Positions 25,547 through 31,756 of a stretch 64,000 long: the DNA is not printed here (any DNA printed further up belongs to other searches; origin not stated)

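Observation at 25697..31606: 1969-aa cysteine-rich T9SS type-B surface giant downstream of the sigma/anti-sigma-like pair, with no adjacent PorP/SprF partner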

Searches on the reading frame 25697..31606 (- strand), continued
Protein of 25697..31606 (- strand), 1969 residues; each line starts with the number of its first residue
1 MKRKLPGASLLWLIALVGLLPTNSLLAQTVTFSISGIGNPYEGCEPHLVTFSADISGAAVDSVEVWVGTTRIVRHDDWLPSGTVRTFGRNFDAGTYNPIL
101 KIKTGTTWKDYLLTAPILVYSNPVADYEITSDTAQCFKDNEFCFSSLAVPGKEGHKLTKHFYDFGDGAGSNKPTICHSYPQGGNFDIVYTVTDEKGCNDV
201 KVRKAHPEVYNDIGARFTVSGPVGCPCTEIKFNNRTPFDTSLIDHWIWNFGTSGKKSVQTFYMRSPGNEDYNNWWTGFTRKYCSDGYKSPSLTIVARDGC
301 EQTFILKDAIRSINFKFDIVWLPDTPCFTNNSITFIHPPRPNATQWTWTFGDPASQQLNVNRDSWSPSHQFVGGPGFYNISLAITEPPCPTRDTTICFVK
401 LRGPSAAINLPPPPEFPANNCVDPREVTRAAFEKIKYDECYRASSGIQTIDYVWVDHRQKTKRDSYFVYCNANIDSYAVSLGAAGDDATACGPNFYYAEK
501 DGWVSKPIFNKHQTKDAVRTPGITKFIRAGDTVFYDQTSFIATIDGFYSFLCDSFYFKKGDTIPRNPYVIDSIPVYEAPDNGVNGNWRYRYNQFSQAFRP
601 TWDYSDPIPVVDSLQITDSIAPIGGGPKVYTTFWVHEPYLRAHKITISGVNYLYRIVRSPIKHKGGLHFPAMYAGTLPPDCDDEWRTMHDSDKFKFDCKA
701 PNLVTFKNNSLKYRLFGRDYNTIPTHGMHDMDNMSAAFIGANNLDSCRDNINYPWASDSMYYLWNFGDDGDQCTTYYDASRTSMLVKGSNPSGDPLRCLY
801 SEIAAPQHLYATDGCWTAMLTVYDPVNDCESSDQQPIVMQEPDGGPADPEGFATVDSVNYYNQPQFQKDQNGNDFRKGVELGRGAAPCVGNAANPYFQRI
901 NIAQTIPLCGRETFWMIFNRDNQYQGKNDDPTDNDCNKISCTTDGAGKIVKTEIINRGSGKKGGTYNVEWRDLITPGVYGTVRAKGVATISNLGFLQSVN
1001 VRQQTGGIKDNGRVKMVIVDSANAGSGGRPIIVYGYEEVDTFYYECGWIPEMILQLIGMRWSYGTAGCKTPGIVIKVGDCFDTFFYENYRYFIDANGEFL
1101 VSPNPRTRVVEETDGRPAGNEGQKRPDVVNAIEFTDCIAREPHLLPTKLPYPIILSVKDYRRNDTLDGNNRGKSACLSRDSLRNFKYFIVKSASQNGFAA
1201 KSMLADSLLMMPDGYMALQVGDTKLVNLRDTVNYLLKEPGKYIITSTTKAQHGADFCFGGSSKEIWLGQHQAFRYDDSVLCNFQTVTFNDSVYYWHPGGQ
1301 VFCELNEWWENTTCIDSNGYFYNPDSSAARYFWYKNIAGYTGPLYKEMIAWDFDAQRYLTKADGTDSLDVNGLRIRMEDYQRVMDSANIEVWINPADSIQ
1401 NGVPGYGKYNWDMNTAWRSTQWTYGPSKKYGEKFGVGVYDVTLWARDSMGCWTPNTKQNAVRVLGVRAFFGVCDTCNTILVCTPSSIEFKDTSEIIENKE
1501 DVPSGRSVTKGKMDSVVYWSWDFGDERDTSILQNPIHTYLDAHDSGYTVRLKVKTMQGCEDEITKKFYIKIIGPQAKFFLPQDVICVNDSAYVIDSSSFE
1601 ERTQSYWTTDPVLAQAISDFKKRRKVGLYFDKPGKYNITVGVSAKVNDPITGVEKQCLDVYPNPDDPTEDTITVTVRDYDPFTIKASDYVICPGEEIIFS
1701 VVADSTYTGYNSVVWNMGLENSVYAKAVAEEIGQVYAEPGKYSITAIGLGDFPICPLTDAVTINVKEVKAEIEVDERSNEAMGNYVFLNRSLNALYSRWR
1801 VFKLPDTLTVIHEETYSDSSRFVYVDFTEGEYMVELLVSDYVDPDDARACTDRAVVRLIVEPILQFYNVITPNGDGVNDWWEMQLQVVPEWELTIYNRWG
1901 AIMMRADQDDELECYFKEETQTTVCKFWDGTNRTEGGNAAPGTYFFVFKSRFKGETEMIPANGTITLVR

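Call 28: search_solved_structures(query=A1, max_evalue=1)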
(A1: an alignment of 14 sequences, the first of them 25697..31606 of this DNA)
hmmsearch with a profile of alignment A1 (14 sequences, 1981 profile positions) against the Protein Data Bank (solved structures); distinct sequences matched with E-value up to 1: 16.
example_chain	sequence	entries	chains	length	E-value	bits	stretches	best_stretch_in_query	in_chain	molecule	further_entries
9lqj_A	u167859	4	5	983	2.6e-10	41.4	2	156-206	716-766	Collagenase ColH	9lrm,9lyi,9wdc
9lrk_A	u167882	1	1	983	2.6e-10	41.4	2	156-206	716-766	Collagenase ColH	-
6aem_A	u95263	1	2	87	6.3e-08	33.5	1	153-212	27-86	PKD domain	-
4aqo_A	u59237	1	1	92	1.9e-07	31.9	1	154-203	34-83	COLLAGENASE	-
4jrw_A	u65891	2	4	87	2e-07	31.8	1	154-203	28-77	Collagenase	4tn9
2y72_A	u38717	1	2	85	2.1e-07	31.7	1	154-203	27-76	COLLAGENASE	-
4l9d_A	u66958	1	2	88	8.5e-07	29.7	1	152-207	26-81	Protease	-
4u6t_A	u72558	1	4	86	1.4e-06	29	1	155-206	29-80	ColH protein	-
4u7k_A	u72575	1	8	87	1.4e-06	29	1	155-206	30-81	ColH protein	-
2y3u_A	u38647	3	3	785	7.2e-06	26.7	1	154-203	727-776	COLLAGENASE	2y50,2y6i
1l0q_A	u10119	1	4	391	6.3e-05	23.5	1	1524-1577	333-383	Surface layer protein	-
4jgu_A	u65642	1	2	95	7.8e-05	23.2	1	1518-1575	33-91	ColH protein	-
2c26_A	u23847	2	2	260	0.00013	22.5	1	142-206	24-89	ENDOGLUCANASE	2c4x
5vl3_Q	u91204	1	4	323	0.31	11.3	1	1680-1758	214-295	B-cell receptor CD22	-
6xyw_Bj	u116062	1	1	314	0.31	11.3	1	1154-1265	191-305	Probable ribosomal protein S11, mitochondrial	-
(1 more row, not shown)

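Call 36: find_related_loci(query=A1, collection=genome_contigs, flank=10000)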
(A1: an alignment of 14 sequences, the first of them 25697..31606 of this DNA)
Query A1 (1969 aa) in genome_contigs; peptide patterns used: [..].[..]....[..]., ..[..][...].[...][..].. (x = any residue, [..] = any of these).
76 stretches matched a pattern; 3 encode a relative of the query (tblastn E <= 1e-3); 3 distinct loci.
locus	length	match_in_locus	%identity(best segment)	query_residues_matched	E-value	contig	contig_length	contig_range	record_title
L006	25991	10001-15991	55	1-1969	0e+0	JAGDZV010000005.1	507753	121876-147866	MAG: Bacteroidia bacterium isolate FR12bac10 FR12ZCynBig_contig_3046, whole genome shotgun sequence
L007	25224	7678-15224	49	1-1969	0e+0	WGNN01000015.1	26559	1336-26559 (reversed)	MAG: bacterium isolate RI_201 c_000000133334, whole genome shotgun sequence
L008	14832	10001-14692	38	25-1394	0e+0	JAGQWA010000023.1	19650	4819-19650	MAG: Bacteroidetes bacterium isolate HKST-UBA117 NODE_23_length_19650_cov_3.116027, whole genome shotgun sequence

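Call 37: find_encoding_contigs(protein=P0010, flank=10000, max_places=2)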
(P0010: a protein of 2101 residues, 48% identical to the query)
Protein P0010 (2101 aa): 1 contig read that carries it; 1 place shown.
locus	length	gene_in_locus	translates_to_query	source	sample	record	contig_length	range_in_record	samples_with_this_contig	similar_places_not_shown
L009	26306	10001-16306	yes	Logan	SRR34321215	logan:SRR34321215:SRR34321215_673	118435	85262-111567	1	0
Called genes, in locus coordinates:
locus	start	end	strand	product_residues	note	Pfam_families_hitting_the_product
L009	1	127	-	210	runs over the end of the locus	PF00485:PRK, PF13238:AAA_18 (weak)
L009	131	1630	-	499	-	PF00289:Biotin_carb_N, PF02786:CPSase_L_D2, PF02222:ATP-grasp, PF07478:Dala_Dala_lig_C, PF02785:Biotin_carb_C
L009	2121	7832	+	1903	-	PF00801:PKD (faint), PF18911:PKD_4 (weak), PF13585:CHU_C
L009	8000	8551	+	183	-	PF04542:Sigma70_r2, PF08281:Sigma70_r4_2, PF04545:Sigma70_r4 (weak)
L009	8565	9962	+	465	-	PF13585:CHU_C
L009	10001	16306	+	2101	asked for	PF00801:PKD (faint), PF18911:PKD_4 (faint), PF13585:CHU_C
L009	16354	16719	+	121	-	-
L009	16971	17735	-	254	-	PF12864:DUF3822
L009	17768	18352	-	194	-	-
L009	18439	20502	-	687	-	PF12836:HHH_3 (weak)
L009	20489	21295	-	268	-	-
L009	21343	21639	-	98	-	PF03992:ABM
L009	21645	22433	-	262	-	PF01887:SAM_HAT_N, PF20257:SAM_HAT_C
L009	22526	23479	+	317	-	PF02562:PhoH, PF13086:AAA_11 (faint), PF13245:AAA_19, PF13604:AAA_30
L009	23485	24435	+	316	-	PF01259:SAICAR_synt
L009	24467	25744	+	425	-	PF25021:TEN_NHL (faint), PF01436:NHL (faint), PF18962:Por_Secre_tail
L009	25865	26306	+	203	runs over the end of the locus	-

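Call 68: search_protein_families(library=pfam, proteins=[L002:8625-8864:+, L003:8667-8906:+, L005:1271-1510:+, L007:6718-6957:+, L008:8503-8742:+, L009:8565-8804:+], max_evalue=10)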
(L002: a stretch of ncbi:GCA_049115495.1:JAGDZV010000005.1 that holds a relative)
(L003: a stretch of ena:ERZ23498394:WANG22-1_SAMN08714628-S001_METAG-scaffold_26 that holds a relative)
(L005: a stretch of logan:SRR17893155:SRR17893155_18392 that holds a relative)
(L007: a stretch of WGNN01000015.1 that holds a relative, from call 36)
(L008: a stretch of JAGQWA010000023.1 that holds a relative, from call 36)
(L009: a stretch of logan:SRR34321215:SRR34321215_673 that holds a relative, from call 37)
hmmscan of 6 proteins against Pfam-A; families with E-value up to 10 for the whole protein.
L002:8625-8864:+ (80 aa): 1 family
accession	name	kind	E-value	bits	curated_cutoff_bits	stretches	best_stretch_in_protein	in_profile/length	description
PF08484.17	Methyltransf_14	-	0.17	12.1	23.5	1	16-65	43-90/160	C-methyltransferase C-terminal domain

L003:8667-8906:+ (80 aa): 1 family
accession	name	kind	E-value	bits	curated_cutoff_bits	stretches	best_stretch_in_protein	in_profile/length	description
PF22980.2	Myb_DNA-bind_8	-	0.18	11.6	27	1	30-46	20-37/50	Myb-like DNA-binding domain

L005:1271-1510:+ (80 aa): 1 family
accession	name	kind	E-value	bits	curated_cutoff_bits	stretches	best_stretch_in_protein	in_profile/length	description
PF23082.1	Myb_DNA-binding_2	-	0.058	13.9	27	1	24-54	21-50/70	Myb-like DNA-binding domain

L007:6718-6957:+ (80 aa): 0 families

L008:8503-8742:+ (80 aa): 0 families

L009:8565-8804:+ (80 aa): 0 families

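Call 111: search_protein_families(library=ncbifam, alignment_id=A1, max_evalue=0.001)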
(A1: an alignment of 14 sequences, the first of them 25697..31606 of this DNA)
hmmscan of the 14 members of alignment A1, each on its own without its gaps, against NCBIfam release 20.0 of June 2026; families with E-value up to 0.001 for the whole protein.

A. member 1, window:25697-31606:- (1969 aa): 1 family
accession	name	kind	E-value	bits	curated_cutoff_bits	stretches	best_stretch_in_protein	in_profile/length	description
TIGR04131.1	Bac_Flav_CTERM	domain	2.1e-07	31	35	1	1865-1910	2-48/85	T9SS type B sorting domain-containing protein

B. families by the number of members that match (of 14 scanned): 3 families
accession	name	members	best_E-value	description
TIGR04131.1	Bac_Flav_CTERM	14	1.5e-12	T9SS type B sorting domain-containing protein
TIGR00864.1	PCC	1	3e-09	polycystin cation channel protein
TIGR03769.1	P_ac_wall_RPT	1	5.5e-05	TIGR03769 domain-containing protein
